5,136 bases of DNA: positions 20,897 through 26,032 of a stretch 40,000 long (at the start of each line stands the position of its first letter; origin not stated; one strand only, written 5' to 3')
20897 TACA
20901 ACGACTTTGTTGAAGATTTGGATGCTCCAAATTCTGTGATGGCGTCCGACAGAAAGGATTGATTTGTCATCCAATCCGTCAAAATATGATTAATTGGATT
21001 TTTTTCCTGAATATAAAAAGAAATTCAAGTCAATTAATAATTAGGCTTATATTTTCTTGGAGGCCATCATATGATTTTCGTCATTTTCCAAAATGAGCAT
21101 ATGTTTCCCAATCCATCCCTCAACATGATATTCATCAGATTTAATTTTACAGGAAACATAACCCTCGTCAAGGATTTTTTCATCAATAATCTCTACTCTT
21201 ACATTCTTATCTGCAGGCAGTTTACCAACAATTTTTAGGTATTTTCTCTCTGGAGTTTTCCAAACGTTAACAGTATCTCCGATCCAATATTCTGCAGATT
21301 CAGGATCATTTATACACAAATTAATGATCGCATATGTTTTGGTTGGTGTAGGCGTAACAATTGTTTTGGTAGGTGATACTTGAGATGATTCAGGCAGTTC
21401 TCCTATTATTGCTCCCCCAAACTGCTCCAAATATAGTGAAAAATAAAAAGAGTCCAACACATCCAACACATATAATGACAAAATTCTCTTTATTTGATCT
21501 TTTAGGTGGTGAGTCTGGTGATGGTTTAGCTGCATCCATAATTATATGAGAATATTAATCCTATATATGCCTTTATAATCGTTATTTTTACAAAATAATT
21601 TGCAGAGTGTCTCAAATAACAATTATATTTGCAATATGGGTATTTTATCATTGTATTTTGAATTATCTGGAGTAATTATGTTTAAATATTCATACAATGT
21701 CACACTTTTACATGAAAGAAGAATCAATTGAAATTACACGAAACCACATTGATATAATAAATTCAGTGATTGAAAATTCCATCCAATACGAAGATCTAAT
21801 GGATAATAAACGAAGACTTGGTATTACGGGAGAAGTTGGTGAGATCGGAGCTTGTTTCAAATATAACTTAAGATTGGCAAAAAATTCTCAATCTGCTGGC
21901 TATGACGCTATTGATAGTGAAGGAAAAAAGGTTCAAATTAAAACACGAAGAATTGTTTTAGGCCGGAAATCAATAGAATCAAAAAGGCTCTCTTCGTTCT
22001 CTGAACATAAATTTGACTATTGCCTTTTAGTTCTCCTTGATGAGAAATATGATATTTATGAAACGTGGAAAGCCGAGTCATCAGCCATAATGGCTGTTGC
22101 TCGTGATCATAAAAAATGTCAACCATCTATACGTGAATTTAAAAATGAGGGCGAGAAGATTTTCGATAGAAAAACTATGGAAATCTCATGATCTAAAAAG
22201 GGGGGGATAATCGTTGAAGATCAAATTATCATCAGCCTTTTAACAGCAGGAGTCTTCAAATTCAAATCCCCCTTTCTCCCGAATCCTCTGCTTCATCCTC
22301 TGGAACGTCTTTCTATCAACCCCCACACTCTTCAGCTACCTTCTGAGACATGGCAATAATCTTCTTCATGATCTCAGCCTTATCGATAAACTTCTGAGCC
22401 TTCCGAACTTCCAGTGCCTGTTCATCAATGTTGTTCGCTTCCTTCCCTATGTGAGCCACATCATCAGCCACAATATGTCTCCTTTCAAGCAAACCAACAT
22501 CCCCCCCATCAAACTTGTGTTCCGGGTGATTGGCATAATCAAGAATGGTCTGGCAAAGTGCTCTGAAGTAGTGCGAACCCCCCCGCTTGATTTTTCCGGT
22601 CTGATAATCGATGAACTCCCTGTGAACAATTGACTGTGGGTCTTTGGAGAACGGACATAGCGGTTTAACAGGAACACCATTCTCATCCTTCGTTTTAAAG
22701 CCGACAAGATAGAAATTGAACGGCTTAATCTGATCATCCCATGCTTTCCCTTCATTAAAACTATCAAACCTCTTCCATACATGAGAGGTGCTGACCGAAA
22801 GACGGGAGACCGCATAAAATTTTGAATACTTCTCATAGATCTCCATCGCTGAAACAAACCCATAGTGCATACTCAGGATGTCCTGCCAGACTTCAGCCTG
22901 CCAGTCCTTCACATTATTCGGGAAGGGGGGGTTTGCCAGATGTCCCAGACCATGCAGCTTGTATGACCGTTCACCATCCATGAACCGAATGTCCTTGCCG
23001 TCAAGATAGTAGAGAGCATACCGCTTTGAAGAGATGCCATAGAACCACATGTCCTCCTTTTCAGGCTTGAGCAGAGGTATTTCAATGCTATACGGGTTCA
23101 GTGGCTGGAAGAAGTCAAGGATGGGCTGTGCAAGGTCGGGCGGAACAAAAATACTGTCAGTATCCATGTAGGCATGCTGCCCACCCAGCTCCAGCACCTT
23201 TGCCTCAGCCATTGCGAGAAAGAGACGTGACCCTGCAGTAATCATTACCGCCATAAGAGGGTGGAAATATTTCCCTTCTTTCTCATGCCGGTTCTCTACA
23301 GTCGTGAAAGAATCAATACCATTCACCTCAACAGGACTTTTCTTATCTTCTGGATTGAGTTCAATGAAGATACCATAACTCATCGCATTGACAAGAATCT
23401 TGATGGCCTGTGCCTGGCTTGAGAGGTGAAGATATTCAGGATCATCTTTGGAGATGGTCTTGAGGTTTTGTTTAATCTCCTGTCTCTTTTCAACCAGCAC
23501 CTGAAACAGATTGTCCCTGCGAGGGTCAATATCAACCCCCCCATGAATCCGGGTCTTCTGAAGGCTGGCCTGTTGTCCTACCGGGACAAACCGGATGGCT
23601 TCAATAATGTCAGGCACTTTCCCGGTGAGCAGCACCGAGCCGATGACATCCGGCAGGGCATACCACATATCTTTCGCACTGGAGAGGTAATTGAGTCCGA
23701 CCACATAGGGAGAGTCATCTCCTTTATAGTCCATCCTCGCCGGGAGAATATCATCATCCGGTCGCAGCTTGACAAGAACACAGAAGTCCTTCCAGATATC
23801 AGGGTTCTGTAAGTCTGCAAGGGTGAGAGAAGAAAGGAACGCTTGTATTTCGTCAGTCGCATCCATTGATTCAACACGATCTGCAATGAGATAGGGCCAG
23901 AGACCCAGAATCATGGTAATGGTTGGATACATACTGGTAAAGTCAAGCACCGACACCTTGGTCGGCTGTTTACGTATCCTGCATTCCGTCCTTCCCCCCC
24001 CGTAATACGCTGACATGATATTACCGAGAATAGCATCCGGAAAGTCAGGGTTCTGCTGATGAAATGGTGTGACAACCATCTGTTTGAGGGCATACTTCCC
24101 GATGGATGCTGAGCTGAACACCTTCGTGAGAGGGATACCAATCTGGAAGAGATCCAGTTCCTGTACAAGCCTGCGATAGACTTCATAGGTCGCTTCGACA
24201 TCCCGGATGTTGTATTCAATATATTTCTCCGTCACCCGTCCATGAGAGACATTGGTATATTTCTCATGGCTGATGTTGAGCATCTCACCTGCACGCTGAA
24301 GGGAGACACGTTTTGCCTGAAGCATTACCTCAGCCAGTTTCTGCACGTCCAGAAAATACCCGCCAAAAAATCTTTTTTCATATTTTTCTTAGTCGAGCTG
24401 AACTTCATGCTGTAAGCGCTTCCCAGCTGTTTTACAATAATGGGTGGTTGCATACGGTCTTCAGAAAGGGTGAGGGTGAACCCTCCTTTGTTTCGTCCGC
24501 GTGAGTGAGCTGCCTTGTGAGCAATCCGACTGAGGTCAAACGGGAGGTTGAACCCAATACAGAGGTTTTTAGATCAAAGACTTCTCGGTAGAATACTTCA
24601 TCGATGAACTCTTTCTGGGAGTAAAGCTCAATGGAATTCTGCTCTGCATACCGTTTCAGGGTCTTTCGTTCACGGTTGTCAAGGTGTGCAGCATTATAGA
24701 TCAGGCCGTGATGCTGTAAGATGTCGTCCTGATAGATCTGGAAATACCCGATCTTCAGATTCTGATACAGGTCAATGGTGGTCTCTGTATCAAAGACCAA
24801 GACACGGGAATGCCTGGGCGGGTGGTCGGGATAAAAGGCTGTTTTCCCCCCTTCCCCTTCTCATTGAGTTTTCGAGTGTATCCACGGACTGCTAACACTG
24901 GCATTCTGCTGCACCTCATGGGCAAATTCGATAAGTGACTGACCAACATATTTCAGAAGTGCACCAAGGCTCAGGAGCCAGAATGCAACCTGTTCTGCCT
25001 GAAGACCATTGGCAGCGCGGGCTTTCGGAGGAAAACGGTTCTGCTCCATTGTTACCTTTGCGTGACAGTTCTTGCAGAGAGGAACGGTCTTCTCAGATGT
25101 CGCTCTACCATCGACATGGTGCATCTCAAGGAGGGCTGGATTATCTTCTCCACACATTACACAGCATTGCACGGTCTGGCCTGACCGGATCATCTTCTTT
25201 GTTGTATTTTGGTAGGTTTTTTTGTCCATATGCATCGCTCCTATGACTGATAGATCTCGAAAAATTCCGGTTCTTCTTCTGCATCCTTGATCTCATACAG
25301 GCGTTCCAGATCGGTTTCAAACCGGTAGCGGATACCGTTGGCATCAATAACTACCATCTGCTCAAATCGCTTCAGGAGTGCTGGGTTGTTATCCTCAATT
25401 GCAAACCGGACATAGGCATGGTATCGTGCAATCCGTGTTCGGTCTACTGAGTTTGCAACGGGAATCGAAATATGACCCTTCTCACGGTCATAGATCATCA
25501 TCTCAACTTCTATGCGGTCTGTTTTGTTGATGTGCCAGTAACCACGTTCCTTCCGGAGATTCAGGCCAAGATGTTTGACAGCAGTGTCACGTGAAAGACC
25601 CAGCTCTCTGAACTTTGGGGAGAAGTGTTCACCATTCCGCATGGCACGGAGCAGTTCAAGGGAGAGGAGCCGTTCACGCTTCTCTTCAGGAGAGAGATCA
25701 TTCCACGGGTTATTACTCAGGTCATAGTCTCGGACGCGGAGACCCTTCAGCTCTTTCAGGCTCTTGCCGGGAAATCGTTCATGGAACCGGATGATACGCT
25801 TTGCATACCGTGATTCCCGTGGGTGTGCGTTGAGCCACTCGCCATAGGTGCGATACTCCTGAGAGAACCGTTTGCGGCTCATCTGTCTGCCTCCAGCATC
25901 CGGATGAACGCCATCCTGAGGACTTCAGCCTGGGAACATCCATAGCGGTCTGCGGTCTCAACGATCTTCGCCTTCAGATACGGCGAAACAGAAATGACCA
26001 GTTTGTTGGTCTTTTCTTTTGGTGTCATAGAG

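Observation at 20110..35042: Apparently complete casposon inserted at the 3' end of tRNA-Leu(UAG)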

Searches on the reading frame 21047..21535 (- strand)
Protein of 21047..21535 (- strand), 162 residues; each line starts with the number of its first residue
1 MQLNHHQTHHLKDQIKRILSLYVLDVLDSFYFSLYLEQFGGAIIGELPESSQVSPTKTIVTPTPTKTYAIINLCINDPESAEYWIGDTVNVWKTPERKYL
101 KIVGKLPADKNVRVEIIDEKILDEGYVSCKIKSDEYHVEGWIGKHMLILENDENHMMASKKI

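Call 9: search_protein_families(library=pfam, proteins=[window:21047-21535:-], max_evalue=0.01)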
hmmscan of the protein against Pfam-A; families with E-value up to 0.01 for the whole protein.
window:21047-21535:- (162 aa): 0 families

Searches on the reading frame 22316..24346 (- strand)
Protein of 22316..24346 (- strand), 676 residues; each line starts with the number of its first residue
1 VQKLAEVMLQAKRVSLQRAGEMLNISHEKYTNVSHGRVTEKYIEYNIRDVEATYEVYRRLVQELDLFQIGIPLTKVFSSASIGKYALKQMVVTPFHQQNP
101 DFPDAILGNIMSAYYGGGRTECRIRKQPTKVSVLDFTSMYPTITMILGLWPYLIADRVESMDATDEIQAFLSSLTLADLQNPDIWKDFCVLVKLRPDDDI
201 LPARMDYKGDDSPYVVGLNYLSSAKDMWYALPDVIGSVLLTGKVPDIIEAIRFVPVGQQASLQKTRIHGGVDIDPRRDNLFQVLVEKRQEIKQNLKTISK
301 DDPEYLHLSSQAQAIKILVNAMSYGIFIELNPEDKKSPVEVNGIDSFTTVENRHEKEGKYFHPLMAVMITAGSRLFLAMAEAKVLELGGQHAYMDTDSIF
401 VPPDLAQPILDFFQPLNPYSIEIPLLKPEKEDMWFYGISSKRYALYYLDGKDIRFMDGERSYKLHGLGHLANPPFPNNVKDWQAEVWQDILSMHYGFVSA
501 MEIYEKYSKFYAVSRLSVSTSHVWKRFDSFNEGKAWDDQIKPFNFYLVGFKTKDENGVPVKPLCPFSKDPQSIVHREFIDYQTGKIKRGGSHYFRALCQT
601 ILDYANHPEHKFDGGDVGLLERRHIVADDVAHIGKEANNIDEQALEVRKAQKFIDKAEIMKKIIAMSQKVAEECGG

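Call 8: search_protein_families(library=pfam, proteins=[window:22316-24346:-], max_evalue=0.01)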
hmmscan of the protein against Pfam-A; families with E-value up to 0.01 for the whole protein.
window:22316-24346:- (676 aa): 2 families
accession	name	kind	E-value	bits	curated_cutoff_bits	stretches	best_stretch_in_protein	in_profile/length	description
PF03175.18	DNA_pol_B_2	-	2.9e-09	36.8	25.8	1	32-162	130-262/468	DNA polymerase type B, organellar and viral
PF00136.26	DNA_pol_B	-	9.2e-07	28.4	23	1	280-326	123-167/453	DNA polymerase family B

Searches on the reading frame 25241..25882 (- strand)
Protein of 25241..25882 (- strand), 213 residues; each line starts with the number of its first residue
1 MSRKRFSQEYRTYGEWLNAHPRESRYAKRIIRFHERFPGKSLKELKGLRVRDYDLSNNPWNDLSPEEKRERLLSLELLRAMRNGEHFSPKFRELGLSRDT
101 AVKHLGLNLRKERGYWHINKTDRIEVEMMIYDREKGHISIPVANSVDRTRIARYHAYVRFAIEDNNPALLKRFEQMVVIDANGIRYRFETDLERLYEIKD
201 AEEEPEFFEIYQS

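Call 8: search_protein_families(library=pfam, proteins=[window:25241-25882:-], max_evalue=0.01)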
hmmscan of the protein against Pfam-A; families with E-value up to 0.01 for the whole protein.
window:25241-25882:- (213 aa): 0 families

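Call 21: find_encoding_contigs(protein=window:25241-25882:-, flank=10000, max_places=4)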
Protein window:25241-25882:- (213 aa): 4 contigs read that carry it; 4 places shown.
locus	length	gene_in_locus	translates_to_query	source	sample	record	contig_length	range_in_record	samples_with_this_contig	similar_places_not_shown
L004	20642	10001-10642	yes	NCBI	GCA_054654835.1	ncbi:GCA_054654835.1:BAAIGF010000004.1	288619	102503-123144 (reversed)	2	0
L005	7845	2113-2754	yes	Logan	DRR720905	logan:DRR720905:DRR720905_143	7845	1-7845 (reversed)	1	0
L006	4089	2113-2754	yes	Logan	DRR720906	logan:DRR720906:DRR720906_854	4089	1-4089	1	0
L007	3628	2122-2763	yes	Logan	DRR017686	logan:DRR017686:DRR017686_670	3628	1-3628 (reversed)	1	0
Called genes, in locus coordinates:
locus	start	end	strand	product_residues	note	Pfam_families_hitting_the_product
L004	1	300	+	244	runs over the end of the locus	-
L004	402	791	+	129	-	-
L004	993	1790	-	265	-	PF19810:HFX_2341_N, PF22665:WHD_DUF6293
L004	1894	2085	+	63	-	-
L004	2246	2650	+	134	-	-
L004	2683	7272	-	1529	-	-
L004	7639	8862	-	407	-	PF01867:Cas_Cas1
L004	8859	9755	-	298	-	-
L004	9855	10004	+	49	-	-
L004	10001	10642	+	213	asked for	-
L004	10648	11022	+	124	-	-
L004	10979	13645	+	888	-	PF03175:DNA_pol_B_2, PF00136:DNA_pol_B (faint)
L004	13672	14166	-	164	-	PF22522:DUF6998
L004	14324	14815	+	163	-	-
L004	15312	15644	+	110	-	PF09858:DUF2085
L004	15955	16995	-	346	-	PF01594:AI-2E_transport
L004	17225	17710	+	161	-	PF26645:EhaB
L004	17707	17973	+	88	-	PF09882:EhaC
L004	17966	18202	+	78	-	PF09881:EhaD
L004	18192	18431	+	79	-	PF09880:EhaE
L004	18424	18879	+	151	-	PF09879:EhaF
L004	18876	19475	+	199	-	PF09878:EhaG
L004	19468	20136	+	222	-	PF10125:NADHdeh_related, PF00361:Proton_antipo_M (weak)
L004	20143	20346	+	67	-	-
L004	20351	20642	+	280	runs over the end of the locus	PF00146:NADHdh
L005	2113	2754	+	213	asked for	-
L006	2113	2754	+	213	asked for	-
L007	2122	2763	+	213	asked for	-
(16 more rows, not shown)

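Call 51: search_protein_families(library=padloc, proteins=[L004:13672-14166:-, L004:14324-14815:+, L004:15312-15644:+], max_evalue=0.001)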
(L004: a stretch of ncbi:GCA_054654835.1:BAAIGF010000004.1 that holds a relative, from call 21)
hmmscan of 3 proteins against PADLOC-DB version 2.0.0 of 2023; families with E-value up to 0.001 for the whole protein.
L004:13672-14166:- (164 aa): 2 families
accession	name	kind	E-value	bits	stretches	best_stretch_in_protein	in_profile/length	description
PDLC03209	mREase_II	-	1.9e-14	52.1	1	17-133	13-128/166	Type II methyl-directed restriction enzyme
PDLC03212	mREase_II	-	7.9e-14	49.8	1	44-136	36-127/161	Type II methyl-directed restriction enzyme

L004:14324-14815:+ (163 aa): 0 families

L004:15312-15644:+ (110 aa): 0 families

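Call 52: list_cluster_members(proteins=[window:25241-25882:-, window:36885-38321:+, L002:162-1385:+])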
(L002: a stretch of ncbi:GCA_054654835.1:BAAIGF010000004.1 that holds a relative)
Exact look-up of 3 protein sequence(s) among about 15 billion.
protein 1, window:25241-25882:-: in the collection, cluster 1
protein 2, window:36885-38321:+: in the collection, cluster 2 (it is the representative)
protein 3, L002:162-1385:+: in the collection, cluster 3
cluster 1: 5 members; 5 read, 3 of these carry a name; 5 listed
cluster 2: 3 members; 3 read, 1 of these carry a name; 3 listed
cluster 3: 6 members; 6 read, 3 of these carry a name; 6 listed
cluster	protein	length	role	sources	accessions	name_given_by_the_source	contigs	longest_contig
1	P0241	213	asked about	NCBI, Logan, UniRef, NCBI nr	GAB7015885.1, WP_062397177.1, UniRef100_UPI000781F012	hypothetical protein [Methanogenium cariaci] | hypothetical protein n=1 Tax=Methanogenium cariaci TaxID=2197 RepID=UPI000781F012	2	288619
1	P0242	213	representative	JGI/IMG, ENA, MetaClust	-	\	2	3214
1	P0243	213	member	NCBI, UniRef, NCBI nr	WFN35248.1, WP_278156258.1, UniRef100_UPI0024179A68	hypothetical protein L1S32_03765 [Methanogenium sp. S4BF] | hypothetical protein n=1 Tax=Methanogenium sp. S4BF TaxID=1789226 RepID=UPI0024179A68 | hypothetical protein [Methanogenium sp. S4BF]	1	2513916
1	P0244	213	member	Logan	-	-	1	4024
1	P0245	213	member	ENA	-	-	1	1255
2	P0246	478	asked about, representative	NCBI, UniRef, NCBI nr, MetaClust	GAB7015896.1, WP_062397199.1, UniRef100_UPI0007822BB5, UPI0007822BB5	DUF3375 domain-containing protein [Methanogenium cariaci] | DUF3375 domain-containing protein n=1 Tax=Methanogenium cariaci TaxID=2197 ... | status=active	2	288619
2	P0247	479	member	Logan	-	-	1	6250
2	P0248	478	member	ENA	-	-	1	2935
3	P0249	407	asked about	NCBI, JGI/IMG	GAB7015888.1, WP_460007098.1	CRISPR-associated endonuclease Cas1 [Methanogenium cariaci] | CRISP-associated protein Cas1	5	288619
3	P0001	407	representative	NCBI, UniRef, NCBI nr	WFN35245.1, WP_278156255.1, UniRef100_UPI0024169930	CRISPR-associated endonuclease Cas1 [Methanogenium sp. S4BF] | CRISPR-associated endonuclease Cas1 n=1 Tax=Methanogenium sp. S4BF TaxID=1789226 ...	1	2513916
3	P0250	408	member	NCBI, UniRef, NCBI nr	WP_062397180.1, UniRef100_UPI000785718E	CRISPR-associated endonuclease Cas1 [Methanogenium cariaci] | CRISPR-associated endonuclease Cas1 n=1 Tax=Methanogenium cariaci TaxID=2197 ...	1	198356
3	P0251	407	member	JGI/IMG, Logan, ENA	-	-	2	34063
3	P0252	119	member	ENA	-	-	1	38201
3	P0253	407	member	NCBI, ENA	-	-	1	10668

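Call 65: search_protein_families(library=ncbifam, proteins=[L004:8859-9755:-, L004:10001-10642:+, L004:9855-10004:+, L004:10648-11022:+, L004:10979-13645:+, L004:7639-8862:-, L004:14324-14815:+], max_evalue=0.001)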
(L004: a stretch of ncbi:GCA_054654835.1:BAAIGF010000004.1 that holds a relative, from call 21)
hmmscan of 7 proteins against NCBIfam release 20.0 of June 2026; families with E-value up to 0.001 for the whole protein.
L004:8859-9755:- (298 aa): 0 families

L004:10001-10642:+ (213 aa): 0 families

L004:9855-10004:+ (49 aa): 0 families

L004:10648-11022:+ (124 aa): 0 families

L004:10979-13645:+ (888 aa): 0 families

L004:7639-8862:- (407 aa): 9 families
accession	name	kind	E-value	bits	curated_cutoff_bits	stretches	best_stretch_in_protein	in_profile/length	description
TIGR00287.1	cas1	equivalog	4.1e-63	213.4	71.7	1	43-331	33-324/327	CRISPR-associated endonuclease Cas1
NF049935.1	cas4g_cas1g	exception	8e-45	153.3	560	1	22-330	228-537/546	CRISPR-associated endonuclease Cas4g/Cas1g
TIGR03640.1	cas1_DVULG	exception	1.1e-41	143.2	385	1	44-328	38-330/340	type I-C CRISPR-associated endonuclease Cas1c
TIGR03641.1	cas1_HMARI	exception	2.5e-40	138.8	304.1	1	44-331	33-316/324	type I-B CRISPR-associated endonuclease Cas1b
TIGR04093.1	cas1_CYANO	exception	2.1e-39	135.4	385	1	35-301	31-294/334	type I-D CRISPR-associated endonuclease Cas1d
TIGR03983.1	cas1_MYXAN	equivalog_domain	1e-27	97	358.05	1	44-295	46-301/347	type I-MYXAN CRISPR-associated endonuclease Cas1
TIGR03639.1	cas1_NMENI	exception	6.3e-21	74.9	120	1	43-270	33-240/278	type II CRISPR-associated endonuclease Cas1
TIGR04329.1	cas1_PREFRAN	exception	2.1e-17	63.2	300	1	99-305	94-289/317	type V CRISPR-associated endonuclease Cas1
TIGR03638.1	cas1_ECOLI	exception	1.1e-15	57.6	215.6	1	150-257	125-228/269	type I-E CRISPR-associated endonuclease Cas1e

L004:14324-14815:+ (163 aa): 0 families
